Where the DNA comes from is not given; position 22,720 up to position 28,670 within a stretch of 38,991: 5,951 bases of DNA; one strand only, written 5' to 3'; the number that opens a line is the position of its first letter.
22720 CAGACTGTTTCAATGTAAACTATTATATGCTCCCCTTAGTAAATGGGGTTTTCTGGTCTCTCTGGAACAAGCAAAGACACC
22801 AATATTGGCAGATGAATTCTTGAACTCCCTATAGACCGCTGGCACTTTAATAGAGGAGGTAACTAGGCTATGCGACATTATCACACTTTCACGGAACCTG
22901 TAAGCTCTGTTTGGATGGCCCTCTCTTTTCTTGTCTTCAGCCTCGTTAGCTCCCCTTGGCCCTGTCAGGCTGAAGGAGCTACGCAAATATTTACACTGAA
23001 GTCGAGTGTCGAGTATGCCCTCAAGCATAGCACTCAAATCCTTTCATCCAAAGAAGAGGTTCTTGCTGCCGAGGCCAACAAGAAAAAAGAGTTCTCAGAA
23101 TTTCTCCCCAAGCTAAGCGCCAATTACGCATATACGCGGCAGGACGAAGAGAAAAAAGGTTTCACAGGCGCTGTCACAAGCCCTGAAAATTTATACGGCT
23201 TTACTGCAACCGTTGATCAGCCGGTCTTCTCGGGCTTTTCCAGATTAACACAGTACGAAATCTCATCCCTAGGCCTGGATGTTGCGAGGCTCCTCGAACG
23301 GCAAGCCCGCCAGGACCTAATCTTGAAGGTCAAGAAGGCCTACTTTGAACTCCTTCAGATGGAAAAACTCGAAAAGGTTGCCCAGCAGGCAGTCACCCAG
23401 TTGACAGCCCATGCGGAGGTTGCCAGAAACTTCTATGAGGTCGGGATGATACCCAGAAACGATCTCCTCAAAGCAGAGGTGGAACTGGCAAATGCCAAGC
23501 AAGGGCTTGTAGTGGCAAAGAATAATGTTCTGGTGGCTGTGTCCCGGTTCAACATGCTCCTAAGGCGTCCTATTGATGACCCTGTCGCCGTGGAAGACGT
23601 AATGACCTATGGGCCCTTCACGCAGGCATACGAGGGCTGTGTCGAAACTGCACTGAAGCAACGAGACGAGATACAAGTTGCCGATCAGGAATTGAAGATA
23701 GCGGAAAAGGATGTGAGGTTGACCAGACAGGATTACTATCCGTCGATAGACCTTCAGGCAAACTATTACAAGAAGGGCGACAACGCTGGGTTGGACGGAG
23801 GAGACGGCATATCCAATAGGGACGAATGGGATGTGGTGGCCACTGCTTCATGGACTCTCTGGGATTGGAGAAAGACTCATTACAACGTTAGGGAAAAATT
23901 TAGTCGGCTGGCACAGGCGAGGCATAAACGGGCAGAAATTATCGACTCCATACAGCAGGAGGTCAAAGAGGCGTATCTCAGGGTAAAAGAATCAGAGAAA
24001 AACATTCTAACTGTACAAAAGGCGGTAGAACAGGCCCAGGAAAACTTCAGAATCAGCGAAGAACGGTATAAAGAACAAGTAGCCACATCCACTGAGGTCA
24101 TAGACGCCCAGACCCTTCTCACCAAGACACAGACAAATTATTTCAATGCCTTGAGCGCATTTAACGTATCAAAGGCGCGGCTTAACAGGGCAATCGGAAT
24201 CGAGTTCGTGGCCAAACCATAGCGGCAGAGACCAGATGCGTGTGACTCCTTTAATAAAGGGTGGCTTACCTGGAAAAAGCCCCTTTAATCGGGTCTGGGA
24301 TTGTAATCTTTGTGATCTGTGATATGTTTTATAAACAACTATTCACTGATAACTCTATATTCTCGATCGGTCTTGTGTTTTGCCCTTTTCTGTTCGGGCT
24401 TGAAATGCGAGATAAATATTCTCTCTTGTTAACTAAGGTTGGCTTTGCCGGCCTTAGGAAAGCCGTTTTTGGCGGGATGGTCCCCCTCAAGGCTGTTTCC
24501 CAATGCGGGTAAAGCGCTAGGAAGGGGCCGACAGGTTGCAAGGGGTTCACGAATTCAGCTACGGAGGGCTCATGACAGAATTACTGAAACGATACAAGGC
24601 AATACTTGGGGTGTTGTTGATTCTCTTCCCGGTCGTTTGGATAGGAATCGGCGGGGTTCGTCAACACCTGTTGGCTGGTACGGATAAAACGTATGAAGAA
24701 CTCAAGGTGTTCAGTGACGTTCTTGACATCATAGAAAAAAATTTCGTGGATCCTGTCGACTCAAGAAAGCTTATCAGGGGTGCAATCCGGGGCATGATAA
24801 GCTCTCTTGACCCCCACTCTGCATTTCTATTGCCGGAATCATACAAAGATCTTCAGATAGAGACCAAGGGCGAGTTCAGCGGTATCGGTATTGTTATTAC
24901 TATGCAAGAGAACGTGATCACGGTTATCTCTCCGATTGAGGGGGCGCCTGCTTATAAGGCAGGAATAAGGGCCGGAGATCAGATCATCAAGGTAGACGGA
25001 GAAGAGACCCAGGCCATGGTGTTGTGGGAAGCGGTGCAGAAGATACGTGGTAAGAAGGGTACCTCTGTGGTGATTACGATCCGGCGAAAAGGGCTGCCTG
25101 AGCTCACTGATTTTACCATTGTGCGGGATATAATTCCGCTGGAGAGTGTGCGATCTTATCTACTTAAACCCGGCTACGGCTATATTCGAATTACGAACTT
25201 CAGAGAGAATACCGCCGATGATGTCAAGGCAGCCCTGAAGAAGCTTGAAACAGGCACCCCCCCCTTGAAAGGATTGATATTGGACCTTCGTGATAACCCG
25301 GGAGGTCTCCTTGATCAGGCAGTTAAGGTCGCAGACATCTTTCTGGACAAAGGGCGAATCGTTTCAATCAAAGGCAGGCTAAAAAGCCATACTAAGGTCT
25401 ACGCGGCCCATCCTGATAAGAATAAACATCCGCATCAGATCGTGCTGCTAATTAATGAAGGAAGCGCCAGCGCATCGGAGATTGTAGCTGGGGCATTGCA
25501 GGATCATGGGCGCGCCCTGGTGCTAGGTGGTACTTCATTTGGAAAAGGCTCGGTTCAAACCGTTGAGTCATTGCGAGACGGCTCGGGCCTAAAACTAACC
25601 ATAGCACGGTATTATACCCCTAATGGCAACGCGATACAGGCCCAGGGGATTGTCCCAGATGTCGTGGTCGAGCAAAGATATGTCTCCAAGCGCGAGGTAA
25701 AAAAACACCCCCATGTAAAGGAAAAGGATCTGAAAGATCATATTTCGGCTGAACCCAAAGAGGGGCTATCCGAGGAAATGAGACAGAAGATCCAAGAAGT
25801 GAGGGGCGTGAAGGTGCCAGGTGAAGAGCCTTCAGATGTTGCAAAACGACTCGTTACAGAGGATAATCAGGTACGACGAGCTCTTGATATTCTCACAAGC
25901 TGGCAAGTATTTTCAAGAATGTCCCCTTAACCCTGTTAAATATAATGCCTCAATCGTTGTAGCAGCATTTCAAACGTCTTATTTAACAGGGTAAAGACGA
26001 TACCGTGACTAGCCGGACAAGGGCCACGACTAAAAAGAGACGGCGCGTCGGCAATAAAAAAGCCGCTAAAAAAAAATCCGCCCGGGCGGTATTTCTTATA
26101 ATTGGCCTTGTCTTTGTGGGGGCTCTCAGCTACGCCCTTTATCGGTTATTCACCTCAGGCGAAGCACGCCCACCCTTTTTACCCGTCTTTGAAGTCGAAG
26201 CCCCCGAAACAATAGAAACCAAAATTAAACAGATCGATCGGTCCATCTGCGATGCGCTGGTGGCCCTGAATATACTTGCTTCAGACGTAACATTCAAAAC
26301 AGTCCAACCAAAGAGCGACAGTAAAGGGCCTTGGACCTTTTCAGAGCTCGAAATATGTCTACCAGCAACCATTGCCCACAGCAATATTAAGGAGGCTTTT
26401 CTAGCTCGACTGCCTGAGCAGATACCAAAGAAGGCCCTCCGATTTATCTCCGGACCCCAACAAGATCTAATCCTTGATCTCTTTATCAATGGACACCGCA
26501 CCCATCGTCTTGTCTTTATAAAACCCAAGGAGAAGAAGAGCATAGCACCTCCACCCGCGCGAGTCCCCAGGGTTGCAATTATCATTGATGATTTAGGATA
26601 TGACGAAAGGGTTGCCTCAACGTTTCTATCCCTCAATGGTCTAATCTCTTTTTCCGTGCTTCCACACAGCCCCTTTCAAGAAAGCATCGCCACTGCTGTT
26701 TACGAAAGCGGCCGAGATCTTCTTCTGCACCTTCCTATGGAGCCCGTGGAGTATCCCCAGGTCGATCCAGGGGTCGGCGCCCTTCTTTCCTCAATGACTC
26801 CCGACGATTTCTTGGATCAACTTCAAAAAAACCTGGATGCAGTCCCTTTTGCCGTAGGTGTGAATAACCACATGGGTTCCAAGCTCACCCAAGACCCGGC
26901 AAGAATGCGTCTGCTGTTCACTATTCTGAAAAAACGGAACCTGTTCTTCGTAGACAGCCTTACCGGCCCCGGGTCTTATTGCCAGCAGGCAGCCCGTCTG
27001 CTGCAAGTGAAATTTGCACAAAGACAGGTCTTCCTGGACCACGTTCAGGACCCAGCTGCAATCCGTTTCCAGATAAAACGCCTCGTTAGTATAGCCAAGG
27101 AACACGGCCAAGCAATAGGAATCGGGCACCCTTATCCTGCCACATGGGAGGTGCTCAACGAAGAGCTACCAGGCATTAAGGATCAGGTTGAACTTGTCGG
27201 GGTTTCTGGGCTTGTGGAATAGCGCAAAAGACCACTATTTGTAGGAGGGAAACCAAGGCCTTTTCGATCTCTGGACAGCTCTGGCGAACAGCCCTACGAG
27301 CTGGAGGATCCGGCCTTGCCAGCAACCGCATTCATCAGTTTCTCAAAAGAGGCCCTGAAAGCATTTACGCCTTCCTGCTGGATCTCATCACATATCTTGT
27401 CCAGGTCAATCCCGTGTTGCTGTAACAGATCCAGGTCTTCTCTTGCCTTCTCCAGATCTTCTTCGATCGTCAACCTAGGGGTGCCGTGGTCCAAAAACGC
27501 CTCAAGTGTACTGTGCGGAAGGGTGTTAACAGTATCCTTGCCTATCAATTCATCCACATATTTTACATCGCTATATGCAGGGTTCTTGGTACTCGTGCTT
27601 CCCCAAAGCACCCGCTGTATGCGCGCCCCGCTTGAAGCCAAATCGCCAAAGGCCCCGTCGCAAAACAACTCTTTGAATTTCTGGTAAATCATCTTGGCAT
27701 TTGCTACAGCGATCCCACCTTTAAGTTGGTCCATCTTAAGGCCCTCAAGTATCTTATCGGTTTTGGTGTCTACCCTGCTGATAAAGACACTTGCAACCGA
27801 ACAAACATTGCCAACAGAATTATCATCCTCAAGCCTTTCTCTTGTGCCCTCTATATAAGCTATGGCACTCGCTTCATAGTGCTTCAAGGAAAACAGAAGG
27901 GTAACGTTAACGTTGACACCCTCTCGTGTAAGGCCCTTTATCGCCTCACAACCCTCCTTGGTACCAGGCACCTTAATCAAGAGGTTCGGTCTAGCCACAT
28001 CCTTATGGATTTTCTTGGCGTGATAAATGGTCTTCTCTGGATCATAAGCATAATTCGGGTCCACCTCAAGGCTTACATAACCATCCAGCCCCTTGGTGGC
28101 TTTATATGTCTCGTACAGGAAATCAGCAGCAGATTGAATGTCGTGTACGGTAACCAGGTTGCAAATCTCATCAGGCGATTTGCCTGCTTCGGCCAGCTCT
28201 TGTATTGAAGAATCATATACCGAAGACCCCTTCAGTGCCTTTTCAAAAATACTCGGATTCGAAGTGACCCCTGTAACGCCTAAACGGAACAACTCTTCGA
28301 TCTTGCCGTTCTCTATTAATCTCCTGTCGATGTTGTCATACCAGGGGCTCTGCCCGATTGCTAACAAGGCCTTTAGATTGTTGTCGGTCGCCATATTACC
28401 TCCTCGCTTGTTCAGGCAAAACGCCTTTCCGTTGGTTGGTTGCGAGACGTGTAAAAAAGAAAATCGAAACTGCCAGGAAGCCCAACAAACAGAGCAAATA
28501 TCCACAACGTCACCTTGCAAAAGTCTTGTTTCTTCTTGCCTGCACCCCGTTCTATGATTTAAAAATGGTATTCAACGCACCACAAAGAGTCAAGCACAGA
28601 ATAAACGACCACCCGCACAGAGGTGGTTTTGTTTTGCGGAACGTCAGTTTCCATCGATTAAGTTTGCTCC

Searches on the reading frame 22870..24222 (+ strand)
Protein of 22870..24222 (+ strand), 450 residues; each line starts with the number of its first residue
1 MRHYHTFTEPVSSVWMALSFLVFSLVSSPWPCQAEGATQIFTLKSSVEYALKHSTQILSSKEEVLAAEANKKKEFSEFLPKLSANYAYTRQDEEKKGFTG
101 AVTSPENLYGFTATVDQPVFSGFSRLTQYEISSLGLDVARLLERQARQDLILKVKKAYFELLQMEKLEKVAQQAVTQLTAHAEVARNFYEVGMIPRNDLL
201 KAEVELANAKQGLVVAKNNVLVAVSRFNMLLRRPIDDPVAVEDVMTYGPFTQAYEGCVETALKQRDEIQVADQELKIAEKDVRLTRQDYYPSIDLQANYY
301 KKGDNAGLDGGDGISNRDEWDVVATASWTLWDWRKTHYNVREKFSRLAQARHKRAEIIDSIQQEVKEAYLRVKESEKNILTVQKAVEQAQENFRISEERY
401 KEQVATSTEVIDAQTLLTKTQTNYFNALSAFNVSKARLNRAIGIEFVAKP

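Call 33: search_protein_families(library=pfam, proteins=[window:22870-24222:+], max_evalue=0.001)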
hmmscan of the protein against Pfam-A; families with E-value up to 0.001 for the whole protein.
window:22870-24222:+ (450 aa): 1 family
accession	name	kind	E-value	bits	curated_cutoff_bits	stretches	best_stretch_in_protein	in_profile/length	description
PF02321.23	OEP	-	5.7e-65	219.1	22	2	256-443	3-187/187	Outer membrane efflux protein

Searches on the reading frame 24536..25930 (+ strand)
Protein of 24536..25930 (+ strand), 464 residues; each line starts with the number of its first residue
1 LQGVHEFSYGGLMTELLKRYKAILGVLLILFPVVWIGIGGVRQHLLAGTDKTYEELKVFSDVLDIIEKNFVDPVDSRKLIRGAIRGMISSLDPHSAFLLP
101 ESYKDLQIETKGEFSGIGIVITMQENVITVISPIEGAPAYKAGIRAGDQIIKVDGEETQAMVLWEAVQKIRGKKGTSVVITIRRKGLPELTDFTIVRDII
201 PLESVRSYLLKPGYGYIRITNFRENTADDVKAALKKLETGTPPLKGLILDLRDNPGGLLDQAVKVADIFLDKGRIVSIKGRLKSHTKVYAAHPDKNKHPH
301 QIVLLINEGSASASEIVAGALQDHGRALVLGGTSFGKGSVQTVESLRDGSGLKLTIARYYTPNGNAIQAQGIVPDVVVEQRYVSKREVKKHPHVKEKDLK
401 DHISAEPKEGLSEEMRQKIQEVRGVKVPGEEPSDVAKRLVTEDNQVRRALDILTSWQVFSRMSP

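Call 33: search_protein_families(library=pfam, proteins=[window:24536-25930:+], max_evalue=0.001)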
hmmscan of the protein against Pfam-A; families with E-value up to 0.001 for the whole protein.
window:24536-25930:+ (464 aa): 5 families
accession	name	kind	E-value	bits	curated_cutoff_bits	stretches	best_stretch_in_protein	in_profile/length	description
PF03572.23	Peptidase_S41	-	1.7e-57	194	24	1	214-378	2-165/165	Peptidase family S41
PF17820.7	PDZ_6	-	2.9e-12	46.6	27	1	130-184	2-54/54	PDZ domain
PF13180.12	PDZ_2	-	1.7e-11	44.6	27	1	116-187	2-72/80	PDZ domain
PF00595.29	PDZ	-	1.8e-11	44.7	23.2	1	107-182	3-80/81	PDZ domain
PF22694.1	CtpB_N-like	-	2.4e-09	37.9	27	1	50-97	32-80/85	Activating protease CtpB N-terminal domain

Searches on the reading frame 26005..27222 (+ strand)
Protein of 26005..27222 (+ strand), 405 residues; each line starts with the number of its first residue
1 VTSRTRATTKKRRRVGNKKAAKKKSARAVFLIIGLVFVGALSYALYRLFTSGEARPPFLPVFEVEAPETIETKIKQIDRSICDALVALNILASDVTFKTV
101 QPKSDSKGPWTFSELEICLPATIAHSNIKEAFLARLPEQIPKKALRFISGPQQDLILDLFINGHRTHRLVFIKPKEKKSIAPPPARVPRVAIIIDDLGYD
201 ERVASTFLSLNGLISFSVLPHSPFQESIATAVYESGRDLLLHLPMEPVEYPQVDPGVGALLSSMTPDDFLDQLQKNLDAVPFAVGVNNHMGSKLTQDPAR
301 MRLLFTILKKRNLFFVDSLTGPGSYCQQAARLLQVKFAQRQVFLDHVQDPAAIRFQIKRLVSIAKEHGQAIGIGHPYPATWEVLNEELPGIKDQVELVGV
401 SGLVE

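Call 33: search_protein_families(library=pfam, proteins=[window:26005-27222:+], max_evalue=0.001)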
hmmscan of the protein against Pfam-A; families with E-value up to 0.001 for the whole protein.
window:26005-27222:+ (405 aa): 1 family
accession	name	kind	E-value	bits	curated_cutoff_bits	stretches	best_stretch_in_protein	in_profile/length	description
PF04748.18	Polysacc_deac_2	-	2.5e-74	249.4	27.5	1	192-403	1-211/212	Divergent polysaccharide deacetylase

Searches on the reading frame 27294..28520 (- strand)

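Call 33: search_protein_families(library=pfam, proteins=[window:27294-28520:-], max_evalue=0.001)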
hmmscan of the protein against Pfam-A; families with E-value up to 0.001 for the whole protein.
window:27294-28520:- (408 aa): 1 family
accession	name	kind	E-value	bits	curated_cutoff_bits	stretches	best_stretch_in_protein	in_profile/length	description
PF00923.25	TAL_FSA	-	1.4e-81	274.4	27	1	60-398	2-284/285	Transaldolase/Fructose-6-phosphate aldolase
